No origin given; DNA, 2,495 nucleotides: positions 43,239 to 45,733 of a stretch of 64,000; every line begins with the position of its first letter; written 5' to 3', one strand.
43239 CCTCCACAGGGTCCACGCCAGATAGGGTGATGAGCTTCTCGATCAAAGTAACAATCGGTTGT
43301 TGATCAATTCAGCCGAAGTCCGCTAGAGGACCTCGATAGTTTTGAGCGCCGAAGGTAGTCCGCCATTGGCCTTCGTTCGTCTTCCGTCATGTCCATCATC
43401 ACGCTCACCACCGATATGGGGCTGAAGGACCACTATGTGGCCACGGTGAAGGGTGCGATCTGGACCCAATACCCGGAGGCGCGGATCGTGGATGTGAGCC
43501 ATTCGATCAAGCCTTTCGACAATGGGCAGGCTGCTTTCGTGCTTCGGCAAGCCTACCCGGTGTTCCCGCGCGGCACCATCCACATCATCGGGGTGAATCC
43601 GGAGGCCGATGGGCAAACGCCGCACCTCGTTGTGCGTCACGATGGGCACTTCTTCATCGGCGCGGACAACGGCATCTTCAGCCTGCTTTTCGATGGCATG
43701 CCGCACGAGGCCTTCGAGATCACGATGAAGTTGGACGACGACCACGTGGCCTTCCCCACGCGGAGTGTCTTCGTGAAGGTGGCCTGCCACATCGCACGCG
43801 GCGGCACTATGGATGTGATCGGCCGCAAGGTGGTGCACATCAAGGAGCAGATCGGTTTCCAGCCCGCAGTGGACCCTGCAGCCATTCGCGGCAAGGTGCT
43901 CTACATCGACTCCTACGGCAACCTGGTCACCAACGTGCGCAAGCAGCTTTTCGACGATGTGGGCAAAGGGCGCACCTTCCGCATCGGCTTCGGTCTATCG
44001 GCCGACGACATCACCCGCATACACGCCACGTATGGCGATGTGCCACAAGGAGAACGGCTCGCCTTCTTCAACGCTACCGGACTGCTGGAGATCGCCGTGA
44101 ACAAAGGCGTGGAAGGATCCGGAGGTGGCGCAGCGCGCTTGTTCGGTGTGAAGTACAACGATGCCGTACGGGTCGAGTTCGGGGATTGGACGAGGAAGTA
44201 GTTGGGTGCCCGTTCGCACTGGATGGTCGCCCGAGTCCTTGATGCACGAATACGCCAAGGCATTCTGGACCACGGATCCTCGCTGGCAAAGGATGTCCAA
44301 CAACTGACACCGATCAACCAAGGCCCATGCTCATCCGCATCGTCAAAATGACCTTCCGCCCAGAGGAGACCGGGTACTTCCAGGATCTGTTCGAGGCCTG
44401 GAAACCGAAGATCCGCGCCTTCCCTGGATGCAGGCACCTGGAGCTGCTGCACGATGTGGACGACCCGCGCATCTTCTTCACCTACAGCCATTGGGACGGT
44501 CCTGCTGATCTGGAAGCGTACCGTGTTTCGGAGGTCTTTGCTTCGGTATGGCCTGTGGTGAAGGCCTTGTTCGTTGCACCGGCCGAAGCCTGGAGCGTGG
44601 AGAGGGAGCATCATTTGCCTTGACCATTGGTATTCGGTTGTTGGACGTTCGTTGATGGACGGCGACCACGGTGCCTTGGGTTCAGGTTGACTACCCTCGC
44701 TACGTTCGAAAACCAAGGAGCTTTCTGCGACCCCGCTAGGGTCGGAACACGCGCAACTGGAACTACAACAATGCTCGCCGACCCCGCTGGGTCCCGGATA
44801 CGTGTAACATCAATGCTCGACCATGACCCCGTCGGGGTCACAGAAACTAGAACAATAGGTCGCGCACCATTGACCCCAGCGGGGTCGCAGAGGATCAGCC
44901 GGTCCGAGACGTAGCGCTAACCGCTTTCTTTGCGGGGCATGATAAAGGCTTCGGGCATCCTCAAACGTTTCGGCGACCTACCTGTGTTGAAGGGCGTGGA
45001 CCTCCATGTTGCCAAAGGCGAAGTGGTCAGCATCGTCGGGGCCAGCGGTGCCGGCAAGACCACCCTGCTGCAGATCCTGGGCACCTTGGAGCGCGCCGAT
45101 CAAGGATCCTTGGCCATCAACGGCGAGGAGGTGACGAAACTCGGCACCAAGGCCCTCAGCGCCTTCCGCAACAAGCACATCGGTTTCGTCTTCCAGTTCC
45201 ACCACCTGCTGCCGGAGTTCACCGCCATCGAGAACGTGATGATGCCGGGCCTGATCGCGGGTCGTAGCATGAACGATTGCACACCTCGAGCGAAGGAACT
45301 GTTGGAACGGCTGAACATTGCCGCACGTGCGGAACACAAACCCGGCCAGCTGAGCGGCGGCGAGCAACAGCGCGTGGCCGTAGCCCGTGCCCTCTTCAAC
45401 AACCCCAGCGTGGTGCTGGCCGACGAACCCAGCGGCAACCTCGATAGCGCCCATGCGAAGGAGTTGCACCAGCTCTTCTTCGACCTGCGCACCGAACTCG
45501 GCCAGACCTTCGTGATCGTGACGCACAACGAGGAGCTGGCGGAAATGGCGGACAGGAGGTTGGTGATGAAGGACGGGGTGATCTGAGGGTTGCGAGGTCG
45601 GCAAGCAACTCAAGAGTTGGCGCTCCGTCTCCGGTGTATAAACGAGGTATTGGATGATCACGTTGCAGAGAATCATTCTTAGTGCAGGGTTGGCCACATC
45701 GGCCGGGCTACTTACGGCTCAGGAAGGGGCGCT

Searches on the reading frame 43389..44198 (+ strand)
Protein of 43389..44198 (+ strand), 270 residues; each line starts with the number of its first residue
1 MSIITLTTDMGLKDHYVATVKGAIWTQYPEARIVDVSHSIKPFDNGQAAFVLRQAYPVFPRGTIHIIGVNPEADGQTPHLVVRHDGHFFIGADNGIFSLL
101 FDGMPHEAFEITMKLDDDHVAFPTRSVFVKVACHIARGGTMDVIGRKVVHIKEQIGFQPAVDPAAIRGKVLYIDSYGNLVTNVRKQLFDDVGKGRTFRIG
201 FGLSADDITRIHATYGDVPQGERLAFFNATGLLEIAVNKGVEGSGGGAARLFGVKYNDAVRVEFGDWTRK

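Call 39: search_protein_families(library=pfam, proteins=[window:43389-44198:+], max_evalue=0.001)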
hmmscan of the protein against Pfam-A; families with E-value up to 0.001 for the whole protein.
window:43389-44198:+ (270 aa): 2 families
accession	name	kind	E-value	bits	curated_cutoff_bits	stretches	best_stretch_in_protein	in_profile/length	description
PF01887.21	SAM_HAT_N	-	1e-45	155.5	26.3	1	4-145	1-145/145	SAM hydroxide adenosyltransferase N-terminal domain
PF20257.3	SAM_HAT_C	-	1.2e-24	86.8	25.5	1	168-261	1-84/84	SAM hydroxide adenosyltransferase C-terminal domain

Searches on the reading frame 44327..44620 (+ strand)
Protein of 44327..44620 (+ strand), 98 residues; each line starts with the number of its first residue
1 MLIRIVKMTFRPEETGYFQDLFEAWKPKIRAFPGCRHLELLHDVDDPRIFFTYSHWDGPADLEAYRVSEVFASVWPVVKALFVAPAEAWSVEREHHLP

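Call 39: search_protein_families(library=pfam, proteins=[window:44327-44620:+], max_evalue=0.001)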
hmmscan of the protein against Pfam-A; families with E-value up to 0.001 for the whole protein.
window:44327-44620:+ (98 aa): 1 family
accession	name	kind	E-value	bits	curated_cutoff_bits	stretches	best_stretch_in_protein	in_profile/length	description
PF03992.22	ABM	-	1.5e-12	48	23.1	1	1-71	1-72/78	Antibiotic biosynthesis monooxygenase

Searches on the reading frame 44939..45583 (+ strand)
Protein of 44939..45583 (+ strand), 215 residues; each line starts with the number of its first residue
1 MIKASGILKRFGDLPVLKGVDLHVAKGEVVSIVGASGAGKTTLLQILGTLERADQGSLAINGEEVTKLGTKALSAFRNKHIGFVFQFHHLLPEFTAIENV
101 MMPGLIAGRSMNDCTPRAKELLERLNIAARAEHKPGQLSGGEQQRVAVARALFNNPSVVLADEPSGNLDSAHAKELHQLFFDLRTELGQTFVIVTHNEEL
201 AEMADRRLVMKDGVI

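Call 5: find_related_loci(query=window:44939-45583:+, collection=genome_contigs, flank=8000)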
Query window:44939-45583:+ (215 aa) in genome_contigs; peptide patterns used: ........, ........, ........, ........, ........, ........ (x = any residue, [..] = any of these).
600 stretches matched a pattern (row limit reached: there are more); 595 encode a relative of the query (tblastn E <= 1e-3); the best 80 are kept; 80 distinct loci.
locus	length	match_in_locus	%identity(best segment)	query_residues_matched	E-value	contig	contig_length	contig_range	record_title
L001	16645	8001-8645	91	1-215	2e-129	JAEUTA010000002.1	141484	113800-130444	MAG: Flavobacteriales bacterium isolate new MAG-317 k141_2143762, whole genome shotgun sequence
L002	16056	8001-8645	88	1-215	3e-126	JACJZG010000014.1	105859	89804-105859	MAG: Flavobacteriales bacterium isolate HK-STAS-BACT-58 HK-STAS-BACT-58_14, whole genome shotgun sequence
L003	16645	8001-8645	82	1-215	6e-117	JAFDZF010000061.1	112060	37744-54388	MAG: Bacteroidetes bacterium isolate SZAS-76 CK_MAG-21__61__length-112060, whole genome shotgun sequence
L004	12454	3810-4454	70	1-215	1e-98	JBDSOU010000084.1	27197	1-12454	MAG: Bacteroidia bacterium isolate cluster1_bin.447 k127_6810236, whole genome shotgun sequence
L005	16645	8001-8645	67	1-215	4e-97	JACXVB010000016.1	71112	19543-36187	MAG: Sphingobacteriales bacterium isolate JN15.004 scaffold_74, whole genome shotgun sequence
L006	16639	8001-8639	69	1-213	1e-96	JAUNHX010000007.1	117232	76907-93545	MAG: Bacteroidales bacterium isolate S28M_St_metabat_114 NODE_74_length_117232_cov_18.188424, whole genome shotgun seque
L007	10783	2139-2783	67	1-215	9e-96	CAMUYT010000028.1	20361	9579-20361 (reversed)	MAG TPA_asm: uncultured Bacteroidales bacterium isolate SRR8387720_bin.72_metaWRAP_v1.3_MAG genome assembly, contig: ERZ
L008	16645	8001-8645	67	1-215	6e-96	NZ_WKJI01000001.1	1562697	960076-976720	Pedobacter puniceum strain HX-22-1 Scaffold1_1, whole genome shotgun sequence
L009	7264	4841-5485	66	1-215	4e-95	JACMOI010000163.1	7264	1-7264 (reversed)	MAG: Pseudopedobacter sp. isolate LF-bin-240 FL-bin-240-contig-k141_1391323, whole genome shotgun sequence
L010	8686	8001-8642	67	1-214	5e-95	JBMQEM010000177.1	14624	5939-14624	MAG: Bacteroidota bacterium isolate LOS_Bin005 NODE_6720_length_14624_cov_9.220674, whole genome shotgun sequence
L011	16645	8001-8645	68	1-215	9e-95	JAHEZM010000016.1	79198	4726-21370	MAG: Flavobacteriales bacterium isolate nzgw151 NODE_394_length_79199_cov_5.700802, whole genome shotgun sequence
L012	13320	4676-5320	67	1-215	7e-95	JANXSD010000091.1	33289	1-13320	MAG: Bacteroidetes bacterium isolate 336R_metabat_52 336R_k141_1228190, whole genome shotgun sequence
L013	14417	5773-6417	67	1-215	8e-95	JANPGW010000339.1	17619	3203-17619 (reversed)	MAG: Saprospiraceae bacterium isolate VAR_69_metabat_271 VAR_69_k141_2482361, whole genome shotgun sequence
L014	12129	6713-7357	67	1-215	8e-95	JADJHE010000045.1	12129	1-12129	MAG: Bacteroidetes bacterium isolate Damh_18-Q3-R51-60_MAXAC.126_sub tig00050126-10-120610, whole genome shotgun sequenc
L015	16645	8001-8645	67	1-215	1e-94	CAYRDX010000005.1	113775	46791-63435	MAG TPA_asm: uncultured Saprospiraceae bacterium isolate SRP257756_co1_244 genome assembly, contig: NODE_46_length_11377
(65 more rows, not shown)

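Call 39: search_protein_families(library=pfam, proteins=[window:44939-45583:+], max_evalue=0.001)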
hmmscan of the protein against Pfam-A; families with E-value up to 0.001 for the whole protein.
window:44939-45583:+ (215 aa): 3 families
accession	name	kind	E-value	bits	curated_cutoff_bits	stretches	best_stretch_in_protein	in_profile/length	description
PF00005.33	ABC_tran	-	1.4e-34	120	25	1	17-165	1-136/137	ABC transporter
PF13304.12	AAA_21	-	1e-07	32.8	27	1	30-90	2-66/304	AAA domain, putative AbiEii toxin, Type IV TA system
PF02463.25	SMC_N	-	2.6e-06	27.5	40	1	41-208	94-209/220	RecF/RecN/SMC N terminal domain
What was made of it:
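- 44939..45586 (+): Intact lolD-like ABC ATPase gene (215 aa). Pfam ABC_tran, E 1.4e-34 (call 39).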

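Call 42: search_protein_families(library=ncbifam, proteins=[window:44939-45583:+], max_evalue=0.00001)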
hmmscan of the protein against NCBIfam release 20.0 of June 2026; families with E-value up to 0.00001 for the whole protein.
window:44939-45583:+ (215 aa): 188 families (the best 25 are shown)
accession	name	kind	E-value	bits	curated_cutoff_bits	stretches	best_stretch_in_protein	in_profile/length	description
TIGR02211.1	LolD_lipo_ex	equivalog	1.4e-79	266.6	307.75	1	13-214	17-218/221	lipoprotein-releasing ABC transporter ATP-binding protein LolD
NF008639.0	PRK11629.1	equivalog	9.8e-66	221.5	360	1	16-214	25-223/234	lipoprotein-releasing ABC transporter ATP-binding protein LolD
NF007826.0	PRK10535.1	equivalog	1.7e-60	205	966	1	14-215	21-221/648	macrolide ABC transporter ATP-binding protein/permease MacB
NF007879.0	PRK10584.1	equivalog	5e-58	196.5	336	1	13-214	22-223/228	putative ABC transporter ATP-binding protein YbbA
TIGR02673.1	FtsE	equivalog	1.6e-57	194.7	264.85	1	1-209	1-208/214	cell division ATP-binding protein FtsE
NF038007.1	ABC_ATP_DarD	equivalog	5.6e-56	189.4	375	1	16-214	20-217/218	darobactin export ABC transporter ATP-binding protein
TIGR03608.1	L_ocin_972_ABC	subfamily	3.9e-54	183.3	254.85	1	6-208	3-204/206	putative bacteriocin export ABC transporter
TIGR02982.1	heterocyst_DevA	subfamily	3.2e-53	180.6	295.8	1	16-215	20-219/220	ABC exporter ATP-binding subunit, DevA family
NF007027.0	PRK09493.1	equivalog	1.4e-49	168.6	379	1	1-212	1-210/240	glutamine ABC transporter ATP-binding protein GlnQ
TIGR03265.1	PhnT2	equivalog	1.7e-49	168.9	457.7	1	3-215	6-213/353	putative 2-aminoethylphosphonate ABC transporter ATP-binding protein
NF006987.0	PRK09452.1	equivalog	4e-49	167.3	482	1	2-215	18-226/378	spermidine/putrescine ABC transporter ATP-binding protein PotA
TIGR02315.1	ABC_phnC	equivalog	3.1e-48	164.3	266.1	1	1-214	1-223/243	phosphonate ABC transporter ATP-binding protein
TIGR00968.1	3a0106s01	subfamily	3.4e-47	161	342.75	1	4-215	3-209/237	sulfate ABC transporter ATP-binding protein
TIGR03005.1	ectoine_ehuA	equivalog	7.5e-46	156.4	345.4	1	3-214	2-224/252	ectoine/hydroxyectoine ABC transporter ATP-binding protein EhuA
NF008428.0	PRK11264.1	equivalog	3.9e-44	150.8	406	1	1-215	3-222/250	L-cystine ABC transporter ATP-binding protein TcyN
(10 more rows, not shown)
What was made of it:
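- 44939..45586 (+): Best NCBIfam hit is TIGR02211 LolD at 266.6 bits, below its equivalog cut-off of 307.75 (call 42), so 'LolD-like'.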
